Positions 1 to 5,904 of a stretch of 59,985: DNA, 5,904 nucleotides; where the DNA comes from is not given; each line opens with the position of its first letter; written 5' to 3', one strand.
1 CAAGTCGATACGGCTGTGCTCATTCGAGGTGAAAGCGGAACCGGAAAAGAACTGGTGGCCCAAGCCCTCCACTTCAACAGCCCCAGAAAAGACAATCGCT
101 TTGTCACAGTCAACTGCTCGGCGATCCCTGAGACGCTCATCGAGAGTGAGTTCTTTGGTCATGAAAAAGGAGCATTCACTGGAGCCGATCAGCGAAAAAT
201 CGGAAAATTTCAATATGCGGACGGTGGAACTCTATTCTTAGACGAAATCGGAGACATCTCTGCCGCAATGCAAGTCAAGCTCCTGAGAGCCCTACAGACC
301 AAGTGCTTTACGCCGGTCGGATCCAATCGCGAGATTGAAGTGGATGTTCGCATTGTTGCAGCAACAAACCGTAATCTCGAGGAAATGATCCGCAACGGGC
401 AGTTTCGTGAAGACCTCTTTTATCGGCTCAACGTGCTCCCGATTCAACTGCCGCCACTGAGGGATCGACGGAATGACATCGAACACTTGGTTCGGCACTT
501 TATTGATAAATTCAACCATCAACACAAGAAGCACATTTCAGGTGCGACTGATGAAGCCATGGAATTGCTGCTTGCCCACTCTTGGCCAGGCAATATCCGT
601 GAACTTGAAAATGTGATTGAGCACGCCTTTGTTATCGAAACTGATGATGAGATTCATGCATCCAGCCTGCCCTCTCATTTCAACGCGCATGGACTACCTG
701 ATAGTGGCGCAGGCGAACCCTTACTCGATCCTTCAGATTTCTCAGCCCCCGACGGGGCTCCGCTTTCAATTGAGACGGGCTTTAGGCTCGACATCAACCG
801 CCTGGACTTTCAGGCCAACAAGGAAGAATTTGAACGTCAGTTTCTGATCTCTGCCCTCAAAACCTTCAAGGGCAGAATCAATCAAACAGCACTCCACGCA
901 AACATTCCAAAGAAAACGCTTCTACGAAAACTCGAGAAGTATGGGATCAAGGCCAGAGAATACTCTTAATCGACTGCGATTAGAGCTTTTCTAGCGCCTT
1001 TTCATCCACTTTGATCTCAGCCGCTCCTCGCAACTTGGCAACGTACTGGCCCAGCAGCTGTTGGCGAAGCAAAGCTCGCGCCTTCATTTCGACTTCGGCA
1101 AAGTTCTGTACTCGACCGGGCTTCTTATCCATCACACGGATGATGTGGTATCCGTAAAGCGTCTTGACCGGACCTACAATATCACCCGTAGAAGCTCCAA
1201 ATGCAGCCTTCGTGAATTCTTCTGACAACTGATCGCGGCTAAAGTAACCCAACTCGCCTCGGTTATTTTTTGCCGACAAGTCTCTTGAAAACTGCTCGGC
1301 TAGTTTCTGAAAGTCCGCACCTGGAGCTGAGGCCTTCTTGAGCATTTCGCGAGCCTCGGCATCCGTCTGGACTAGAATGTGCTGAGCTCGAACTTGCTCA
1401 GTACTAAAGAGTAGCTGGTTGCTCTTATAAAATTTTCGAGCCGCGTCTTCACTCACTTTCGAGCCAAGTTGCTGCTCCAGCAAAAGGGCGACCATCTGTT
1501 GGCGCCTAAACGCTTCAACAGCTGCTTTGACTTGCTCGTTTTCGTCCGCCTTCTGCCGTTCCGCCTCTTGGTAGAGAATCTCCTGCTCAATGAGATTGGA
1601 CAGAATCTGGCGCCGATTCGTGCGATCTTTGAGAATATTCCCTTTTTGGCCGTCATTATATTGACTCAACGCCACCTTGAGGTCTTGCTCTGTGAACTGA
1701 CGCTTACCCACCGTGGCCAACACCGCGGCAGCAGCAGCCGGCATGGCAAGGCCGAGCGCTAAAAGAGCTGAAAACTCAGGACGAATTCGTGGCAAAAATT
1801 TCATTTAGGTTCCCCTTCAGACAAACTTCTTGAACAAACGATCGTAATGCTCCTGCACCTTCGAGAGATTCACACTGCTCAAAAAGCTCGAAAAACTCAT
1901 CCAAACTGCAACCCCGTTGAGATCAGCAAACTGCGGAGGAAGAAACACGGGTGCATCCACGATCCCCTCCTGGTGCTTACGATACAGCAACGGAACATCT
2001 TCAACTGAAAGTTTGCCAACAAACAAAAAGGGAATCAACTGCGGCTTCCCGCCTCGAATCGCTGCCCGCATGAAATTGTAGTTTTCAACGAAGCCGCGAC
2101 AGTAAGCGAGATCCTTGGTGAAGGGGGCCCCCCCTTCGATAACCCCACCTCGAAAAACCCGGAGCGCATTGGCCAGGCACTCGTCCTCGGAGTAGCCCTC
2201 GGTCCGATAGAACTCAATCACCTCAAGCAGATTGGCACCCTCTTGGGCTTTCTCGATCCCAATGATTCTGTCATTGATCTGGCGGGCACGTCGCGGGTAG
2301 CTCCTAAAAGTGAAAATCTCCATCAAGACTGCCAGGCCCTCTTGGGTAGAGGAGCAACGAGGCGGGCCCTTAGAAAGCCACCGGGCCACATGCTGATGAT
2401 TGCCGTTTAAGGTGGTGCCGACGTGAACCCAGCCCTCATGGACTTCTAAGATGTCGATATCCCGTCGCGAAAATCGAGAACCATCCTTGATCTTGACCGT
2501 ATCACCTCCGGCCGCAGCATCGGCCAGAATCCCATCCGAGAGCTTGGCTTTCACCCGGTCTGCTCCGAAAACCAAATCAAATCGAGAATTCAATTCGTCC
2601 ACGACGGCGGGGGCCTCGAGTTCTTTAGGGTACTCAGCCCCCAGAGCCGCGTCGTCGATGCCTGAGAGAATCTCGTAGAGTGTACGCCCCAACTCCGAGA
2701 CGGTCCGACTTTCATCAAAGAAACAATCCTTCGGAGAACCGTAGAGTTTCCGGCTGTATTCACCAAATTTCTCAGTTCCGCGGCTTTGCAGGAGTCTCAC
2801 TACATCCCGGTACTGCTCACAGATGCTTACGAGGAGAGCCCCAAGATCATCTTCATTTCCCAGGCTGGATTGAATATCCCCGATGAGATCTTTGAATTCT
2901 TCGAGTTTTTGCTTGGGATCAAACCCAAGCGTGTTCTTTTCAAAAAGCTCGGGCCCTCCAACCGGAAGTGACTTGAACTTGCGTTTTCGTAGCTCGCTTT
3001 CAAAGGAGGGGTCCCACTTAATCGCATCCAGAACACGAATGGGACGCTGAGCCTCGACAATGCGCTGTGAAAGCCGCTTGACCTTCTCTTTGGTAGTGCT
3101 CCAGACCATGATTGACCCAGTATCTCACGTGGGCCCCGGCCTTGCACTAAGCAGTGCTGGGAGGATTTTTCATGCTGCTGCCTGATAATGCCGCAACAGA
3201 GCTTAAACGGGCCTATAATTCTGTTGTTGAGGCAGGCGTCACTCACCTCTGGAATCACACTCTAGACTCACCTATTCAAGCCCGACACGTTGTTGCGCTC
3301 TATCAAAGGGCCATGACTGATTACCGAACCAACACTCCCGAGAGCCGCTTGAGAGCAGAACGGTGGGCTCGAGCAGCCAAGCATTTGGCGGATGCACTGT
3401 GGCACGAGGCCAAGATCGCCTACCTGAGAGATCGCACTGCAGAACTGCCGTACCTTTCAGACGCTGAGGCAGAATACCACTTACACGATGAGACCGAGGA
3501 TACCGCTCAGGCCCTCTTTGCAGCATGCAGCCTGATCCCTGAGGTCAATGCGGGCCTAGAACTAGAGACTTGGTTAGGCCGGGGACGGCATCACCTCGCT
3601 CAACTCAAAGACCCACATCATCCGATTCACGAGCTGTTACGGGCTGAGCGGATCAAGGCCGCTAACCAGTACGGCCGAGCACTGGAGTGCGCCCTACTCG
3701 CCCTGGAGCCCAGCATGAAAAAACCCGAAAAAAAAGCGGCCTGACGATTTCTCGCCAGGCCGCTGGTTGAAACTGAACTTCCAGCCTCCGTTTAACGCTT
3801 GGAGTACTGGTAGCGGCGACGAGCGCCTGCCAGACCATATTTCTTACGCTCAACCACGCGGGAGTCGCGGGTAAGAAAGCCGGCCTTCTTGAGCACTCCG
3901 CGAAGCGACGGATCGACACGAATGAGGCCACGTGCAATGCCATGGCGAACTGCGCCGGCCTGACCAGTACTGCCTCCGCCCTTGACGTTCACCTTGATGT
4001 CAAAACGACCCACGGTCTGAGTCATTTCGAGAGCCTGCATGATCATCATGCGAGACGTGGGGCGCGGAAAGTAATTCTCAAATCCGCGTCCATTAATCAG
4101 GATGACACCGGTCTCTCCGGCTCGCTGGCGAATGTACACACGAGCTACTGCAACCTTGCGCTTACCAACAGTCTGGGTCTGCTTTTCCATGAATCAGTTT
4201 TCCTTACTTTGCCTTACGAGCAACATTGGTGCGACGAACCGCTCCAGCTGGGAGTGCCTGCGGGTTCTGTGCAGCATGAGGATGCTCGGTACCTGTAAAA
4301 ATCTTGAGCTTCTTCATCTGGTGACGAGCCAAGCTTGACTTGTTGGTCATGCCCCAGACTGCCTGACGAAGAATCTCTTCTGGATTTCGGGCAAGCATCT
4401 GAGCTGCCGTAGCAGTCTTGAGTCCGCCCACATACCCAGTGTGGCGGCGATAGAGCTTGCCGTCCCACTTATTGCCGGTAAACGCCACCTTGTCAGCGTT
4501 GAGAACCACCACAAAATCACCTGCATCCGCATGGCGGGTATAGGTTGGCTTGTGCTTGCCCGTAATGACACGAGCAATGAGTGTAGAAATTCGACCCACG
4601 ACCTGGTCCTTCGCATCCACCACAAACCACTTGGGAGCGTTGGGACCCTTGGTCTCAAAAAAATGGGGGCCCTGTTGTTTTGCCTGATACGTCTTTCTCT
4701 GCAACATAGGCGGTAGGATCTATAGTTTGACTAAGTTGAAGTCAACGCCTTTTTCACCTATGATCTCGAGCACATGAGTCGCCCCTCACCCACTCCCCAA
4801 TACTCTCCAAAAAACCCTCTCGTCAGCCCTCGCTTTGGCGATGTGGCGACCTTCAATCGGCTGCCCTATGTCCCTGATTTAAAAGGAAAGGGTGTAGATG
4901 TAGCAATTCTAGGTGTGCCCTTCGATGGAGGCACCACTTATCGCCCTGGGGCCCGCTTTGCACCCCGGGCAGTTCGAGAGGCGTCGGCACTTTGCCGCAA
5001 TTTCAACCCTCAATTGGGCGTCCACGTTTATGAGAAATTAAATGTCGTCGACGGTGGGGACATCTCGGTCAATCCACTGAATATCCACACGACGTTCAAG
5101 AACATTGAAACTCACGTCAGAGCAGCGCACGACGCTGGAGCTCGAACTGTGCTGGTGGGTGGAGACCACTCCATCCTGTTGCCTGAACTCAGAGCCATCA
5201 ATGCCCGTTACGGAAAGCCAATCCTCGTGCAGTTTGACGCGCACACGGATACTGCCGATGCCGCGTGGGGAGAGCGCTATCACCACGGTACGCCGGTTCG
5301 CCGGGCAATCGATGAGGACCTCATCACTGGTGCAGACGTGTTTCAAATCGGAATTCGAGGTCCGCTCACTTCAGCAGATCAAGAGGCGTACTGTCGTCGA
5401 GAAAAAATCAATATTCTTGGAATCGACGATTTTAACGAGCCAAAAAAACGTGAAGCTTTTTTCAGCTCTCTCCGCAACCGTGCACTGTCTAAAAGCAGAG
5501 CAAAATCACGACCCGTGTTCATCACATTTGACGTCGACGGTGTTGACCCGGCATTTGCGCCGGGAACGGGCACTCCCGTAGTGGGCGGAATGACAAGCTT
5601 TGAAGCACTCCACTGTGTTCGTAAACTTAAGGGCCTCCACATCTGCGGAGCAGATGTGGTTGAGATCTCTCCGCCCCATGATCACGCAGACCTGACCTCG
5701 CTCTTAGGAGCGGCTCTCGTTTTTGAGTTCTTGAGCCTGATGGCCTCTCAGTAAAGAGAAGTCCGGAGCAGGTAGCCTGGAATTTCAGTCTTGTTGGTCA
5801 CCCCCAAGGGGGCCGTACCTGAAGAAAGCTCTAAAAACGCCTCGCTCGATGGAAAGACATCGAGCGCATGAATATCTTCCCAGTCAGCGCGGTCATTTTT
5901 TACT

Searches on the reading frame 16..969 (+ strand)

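Call 41: search_protein_families(library=pfam, proteins=[window:16-969:+], max_evalue=0.001)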
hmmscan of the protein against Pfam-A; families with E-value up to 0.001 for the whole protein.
window:16-969:+ (317 aa): 5 families
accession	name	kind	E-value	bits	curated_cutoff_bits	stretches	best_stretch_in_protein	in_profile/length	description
PF00158.32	Sigma54_activat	-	9e-68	227.7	20.2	1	1-144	25-168/168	Sigma-54 interaction domain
PF25601.1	AAA_lid_14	-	5.6e-28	97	27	1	149-225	1-77/87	AAA+ ATPase lid domain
PF14532.12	Sigma54_activ_2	-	1.2e-16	61.6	25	1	2-148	25-138/138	Sigma-54 interaction domain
PF07728.20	AAA_5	-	1.2e-05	25.8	22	1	2-120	3-124/139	AAA domain (dynein-related subfamily)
PF02954.25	HTH_8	-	1.4e-05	25.1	22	1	270-309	3-42/42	Bacterial regulatory protein, Fis family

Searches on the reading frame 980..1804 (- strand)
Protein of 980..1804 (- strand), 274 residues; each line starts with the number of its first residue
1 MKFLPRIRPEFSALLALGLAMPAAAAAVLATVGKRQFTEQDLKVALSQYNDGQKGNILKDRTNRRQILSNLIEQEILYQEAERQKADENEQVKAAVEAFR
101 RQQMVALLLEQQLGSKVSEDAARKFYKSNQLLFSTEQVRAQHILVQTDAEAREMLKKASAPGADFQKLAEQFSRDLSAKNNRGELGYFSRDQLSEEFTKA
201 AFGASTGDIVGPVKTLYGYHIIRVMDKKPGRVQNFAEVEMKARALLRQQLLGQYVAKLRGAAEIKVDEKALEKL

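Call 41: search_protein_families(library=pfam, proteins=[window:980-1804:-], max_evalue=0.001)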
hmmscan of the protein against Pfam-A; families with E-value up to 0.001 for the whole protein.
window:980-1804:- (274 aa): 3 families
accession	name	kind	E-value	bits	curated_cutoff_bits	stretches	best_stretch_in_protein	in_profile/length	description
PF13616.12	Rotamase_3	-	5.1e-22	79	22.5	1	123-228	4-116/116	PPIC-type PPIASE domain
PF00639.27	Rotamase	-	2.8e-20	73.5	21.7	1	134-226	5-97/97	PPIC-type PPIASE domain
PF13145.12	Rotamase_2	-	1.1e-19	71.9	27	1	117-239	1-120/121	PPIC-type PPIASE domain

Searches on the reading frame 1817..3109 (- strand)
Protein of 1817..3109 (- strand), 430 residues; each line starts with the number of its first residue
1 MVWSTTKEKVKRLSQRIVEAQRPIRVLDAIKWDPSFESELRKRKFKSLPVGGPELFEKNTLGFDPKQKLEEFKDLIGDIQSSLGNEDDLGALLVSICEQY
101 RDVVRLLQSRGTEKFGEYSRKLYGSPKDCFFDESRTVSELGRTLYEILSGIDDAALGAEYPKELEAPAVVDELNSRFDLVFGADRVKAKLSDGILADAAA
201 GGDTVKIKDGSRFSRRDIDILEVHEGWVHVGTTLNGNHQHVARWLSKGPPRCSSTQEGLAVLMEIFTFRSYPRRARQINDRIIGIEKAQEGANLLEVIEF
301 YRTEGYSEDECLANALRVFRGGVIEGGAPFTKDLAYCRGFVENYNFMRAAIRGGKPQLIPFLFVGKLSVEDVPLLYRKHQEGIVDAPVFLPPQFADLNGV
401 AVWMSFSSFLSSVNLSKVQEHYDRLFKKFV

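Call 41: search_protein_families(library=pfam, proteins=[window:1817-3109:-], max_evalue=0.001)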
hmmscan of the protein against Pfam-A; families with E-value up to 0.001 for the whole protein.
window:1817-3109:- (430 aa): 1 family
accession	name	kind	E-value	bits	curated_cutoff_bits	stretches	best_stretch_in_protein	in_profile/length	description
PF08014.17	MATCAP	-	8.6e-116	387.3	27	1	56-411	14-364/365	Microtubule-associated tyrosine carboxypeptidase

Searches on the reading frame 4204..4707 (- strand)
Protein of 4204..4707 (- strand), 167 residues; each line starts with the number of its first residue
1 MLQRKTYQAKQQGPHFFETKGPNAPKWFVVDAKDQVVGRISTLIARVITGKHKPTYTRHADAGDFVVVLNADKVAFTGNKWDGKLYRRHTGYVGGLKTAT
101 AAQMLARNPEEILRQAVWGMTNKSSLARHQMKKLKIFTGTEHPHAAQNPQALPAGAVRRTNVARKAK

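Call 41: search_protein_families(library=pfam, proteins=[window:4204-4707:-], max_evalue=0.001)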
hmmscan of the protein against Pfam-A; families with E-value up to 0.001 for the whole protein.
window:4204-4707:- (167 aa): 1 family
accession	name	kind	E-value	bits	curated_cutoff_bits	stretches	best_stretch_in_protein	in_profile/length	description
PF00572.24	Ribosomal_L13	-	6.4e-45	152.5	23.8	1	26-143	2-119/119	Ribosomal protein L13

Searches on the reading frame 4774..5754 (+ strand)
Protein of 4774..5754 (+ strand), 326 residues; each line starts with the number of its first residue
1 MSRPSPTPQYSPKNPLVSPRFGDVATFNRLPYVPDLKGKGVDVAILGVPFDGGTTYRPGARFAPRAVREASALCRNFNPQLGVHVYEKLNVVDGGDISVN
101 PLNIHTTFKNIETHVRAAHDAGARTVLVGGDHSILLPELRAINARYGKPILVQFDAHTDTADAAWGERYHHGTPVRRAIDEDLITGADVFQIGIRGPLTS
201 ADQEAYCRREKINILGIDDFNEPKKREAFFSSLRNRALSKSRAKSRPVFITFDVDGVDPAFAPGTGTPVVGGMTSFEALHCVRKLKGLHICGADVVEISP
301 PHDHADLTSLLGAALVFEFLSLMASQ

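Call 41: search_protein_families(library=pfam, proteins=[window:4774-5754:+], max_evalue=0.001)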
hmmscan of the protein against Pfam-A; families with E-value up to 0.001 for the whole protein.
window:4774-5754:+ (326 aa): 1 family
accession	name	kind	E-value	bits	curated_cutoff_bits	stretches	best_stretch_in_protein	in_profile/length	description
PF00491.26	Arginase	-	1.3e-82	277.9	22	1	42-319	2-277/280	Arginase family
